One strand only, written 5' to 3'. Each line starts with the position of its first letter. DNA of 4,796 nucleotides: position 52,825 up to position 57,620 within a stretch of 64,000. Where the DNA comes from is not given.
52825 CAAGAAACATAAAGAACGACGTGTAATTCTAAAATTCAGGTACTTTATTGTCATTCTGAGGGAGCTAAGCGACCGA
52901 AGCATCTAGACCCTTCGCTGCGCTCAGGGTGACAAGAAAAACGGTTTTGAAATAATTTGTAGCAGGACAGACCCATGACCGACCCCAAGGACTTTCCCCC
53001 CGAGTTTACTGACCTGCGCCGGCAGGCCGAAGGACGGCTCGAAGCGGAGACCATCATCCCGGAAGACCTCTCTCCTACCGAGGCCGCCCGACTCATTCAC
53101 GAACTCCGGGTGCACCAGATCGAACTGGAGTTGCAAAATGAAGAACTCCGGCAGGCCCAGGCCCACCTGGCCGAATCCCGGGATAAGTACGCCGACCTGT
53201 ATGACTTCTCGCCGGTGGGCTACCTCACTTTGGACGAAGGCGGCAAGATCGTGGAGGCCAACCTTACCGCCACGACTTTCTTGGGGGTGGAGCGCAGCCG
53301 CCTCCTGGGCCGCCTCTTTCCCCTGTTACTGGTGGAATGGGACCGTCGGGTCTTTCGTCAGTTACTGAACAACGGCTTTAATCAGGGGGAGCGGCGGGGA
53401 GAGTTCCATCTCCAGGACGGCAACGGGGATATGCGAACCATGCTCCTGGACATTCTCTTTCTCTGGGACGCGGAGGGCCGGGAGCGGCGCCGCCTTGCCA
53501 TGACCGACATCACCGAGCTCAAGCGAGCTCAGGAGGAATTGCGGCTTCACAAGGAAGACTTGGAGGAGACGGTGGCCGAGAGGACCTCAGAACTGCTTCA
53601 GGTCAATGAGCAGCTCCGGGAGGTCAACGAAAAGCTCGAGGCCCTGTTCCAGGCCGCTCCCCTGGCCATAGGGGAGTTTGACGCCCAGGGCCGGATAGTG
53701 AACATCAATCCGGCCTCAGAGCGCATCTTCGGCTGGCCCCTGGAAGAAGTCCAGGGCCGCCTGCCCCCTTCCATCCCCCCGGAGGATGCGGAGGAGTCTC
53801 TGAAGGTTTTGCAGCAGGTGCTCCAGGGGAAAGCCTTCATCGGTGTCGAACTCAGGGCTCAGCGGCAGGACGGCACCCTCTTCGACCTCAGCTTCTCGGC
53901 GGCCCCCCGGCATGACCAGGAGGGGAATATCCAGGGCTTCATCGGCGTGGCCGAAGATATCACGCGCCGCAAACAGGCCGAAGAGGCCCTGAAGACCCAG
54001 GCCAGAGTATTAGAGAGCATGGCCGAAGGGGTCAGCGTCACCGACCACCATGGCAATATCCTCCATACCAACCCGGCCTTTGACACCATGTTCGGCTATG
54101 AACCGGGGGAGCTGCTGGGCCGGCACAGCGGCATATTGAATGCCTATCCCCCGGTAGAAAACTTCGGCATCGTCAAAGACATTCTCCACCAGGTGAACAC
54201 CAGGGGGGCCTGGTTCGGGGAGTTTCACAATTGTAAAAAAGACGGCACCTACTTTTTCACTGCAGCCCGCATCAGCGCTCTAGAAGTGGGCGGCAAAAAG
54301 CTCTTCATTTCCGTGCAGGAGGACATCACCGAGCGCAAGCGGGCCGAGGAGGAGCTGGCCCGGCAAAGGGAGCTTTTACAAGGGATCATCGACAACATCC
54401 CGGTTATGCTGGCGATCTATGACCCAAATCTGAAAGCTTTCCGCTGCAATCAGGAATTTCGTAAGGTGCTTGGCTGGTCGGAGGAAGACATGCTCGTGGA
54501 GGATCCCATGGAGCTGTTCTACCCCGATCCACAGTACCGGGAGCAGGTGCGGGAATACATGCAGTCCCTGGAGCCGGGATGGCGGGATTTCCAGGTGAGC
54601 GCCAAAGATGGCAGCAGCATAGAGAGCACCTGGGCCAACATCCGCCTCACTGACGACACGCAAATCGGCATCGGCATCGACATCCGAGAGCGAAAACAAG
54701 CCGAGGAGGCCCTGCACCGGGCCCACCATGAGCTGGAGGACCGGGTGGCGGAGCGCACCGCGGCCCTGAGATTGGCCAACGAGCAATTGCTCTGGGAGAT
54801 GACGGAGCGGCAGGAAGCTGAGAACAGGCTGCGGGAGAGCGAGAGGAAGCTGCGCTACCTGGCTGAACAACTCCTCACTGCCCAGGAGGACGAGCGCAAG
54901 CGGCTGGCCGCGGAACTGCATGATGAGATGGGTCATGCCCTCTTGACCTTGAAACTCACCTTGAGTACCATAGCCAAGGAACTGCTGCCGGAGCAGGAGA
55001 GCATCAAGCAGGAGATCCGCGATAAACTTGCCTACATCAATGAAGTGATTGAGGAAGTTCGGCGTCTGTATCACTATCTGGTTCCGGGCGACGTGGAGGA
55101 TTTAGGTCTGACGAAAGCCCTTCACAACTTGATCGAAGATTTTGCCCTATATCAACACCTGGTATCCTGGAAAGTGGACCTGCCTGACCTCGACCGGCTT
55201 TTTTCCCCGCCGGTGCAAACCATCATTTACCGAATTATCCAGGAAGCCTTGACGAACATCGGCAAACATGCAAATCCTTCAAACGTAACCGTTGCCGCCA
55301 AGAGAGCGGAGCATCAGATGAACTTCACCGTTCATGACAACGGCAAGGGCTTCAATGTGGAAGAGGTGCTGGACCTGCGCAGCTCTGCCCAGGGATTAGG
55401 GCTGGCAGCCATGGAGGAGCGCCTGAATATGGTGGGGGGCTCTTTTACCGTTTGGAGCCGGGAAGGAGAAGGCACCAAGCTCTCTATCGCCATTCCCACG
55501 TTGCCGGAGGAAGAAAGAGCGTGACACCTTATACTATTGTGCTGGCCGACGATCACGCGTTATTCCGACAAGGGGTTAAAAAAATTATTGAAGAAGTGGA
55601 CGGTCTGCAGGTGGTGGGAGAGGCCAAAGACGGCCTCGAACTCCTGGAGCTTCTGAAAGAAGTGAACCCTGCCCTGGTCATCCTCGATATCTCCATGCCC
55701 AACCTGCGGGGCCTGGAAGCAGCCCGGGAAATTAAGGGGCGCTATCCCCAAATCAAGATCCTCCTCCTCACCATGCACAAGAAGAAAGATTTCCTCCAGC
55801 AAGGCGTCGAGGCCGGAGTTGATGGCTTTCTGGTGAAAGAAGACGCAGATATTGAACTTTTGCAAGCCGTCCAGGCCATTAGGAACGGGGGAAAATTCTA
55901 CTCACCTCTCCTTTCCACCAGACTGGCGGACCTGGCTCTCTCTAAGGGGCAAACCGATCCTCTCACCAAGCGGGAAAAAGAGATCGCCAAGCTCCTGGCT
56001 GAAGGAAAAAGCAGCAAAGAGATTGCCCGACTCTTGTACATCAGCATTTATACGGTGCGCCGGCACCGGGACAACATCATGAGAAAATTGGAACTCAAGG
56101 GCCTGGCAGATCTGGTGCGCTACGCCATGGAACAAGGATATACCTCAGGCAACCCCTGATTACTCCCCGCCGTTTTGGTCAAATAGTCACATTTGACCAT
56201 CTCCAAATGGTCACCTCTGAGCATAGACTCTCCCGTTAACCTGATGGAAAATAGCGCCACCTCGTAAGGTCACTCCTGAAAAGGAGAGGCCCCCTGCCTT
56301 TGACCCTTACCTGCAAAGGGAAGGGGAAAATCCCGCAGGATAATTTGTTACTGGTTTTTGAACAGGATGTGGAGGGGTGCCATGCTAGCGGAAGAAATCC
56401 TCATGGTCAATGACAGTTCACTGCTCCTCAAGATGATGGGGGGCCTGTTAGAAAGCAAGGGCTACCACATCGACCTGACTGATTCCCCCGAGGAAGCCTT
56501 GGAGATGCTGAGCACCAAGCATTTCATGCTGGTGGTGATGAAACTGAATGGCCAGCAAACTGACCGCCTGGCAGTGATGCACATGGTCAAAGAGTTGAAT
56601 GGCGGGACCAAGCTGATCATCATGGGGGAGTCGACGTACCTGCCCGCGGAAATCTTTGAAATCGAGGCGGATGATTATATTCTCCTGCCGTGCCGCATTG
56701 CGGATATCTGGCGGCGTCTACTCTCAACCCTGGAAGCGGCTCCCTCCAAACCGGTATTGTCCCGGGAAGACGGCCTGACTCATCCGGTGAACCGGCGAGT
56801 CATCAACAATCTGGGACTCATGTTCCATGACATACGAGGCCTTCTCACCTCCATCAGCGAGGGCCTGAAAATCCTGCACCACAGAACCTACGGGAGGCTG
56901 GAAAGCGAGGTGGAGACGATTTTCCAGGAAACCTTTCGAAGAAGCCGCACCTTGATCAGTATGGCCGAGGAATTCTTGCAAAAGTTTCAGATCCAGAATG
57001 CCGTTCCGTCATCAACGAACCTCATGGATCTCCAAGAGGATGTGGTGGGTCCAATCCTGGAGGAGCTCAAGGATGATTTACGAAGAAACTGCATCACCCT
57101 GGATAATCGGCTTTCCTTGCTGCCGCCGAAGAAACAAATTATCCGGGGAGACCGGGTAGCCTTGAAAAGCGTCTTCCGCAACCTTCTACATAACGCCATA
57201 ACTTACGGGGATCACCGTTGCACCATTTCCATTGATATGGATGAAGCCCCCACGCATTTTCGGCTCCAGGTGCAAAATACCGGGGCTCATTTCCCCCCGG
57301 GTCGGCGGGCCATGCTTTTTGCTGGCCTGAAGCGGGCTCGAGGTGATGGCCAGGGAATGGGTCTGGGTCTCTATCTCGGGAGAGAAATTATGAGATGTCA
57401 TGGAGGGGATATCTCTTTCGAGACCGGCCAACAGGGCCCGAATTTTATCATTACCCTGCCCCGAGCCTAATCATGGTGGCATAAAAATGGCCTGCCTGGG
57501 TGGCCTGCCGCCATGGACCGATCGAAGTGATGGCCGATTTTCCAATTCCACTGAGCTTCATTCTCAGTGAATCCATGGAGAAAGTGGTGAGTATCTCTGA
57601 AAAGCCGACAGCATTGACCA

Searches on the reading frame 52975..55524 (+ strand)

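Call 67: search_protein_families(library=pfam, proteins=[window:52975-55524:+], max_evalue=0.0001)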
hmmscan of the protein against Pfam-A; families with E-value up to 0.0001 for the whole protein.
window:52975-55524:+ (849 aa): 9 families
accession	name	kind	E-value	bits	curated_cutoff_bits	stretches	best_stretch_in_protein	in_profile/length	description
PF00989.32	PAS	-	7.3e-44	148.8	22.6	4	220-329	2-113/113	PAS fold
PF13426.13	PAS_9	-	1.7e-43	147.5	27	3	351-453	2-103/103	PAS domain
PF08448.16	PAS_4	-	3e-38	130.9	23.1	3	226-334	2-110/110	PAS fold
PF13188.13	PAS_8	-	1.7e-28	97.9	21.8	3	71-120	2-52/65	PAS domain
PF08447.18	PAS_3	-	2.3e-25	89.1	25.6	2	242-326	2-89/89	PAS fold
PF02518.31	HATPase_c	-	2.9e-13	50.7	26.4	1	749-842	4-109/111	Histidine kinase-, DNA gyrase B-, and HSP90-like ATPase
PF07730.19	HisKA_3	-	1.9e-11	44.7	24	1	640-705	1-66/68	Histidine kinase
PF12860.13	PAS_7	-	1e-08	35.7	27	0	346-459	1-115/115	PAS fold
PF13581.12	HATPase_c_2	-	4.9e-06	27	27.4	1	755-836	36-123/127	Histidine kinase-like ATPase domain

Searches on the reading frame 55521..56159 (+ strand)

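Call 67: search_protein_families(library=pfam, proteins=[window:55521-56159:+], max_evalue=0.0001)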
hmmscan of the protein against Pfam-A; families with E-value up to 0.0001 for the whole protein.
window:55521-56159:+ (212 aa): 2 families
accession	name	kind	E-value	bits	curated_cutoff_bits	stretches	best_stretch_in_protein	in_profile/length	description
PF00072.30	Response_reg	-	8.8e-27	93.9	30.2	1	6-118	1-111/111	Response regulator receiver domain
PF00196.25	GerE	-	1.7e-18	66.4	23.5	1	146-202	1-57/57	Bacterial regulatory proteins, luxR family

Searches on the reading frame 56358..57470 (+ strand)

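Call 67: search_protein_families(library=pfam, proteins=[window:56358-57470:+], max_evalue=0.0001)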
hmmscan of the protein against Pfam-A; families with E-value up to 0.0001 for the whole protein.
window:56358-57470:+ (370 aa): 2 families
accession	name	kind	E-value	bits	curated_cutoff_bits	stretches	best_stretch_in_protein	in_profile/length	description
PF02518.31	HATPase_c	-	5e-17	62.8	26.4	1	264-369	1-109/111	Histidine kinase-, DNA gyrase B-, and HSP90-like ATPase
PF00072.30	Response_reg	-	5.2e-09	36.7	30.2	1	14-118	1-107/111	Response regulator receiver domain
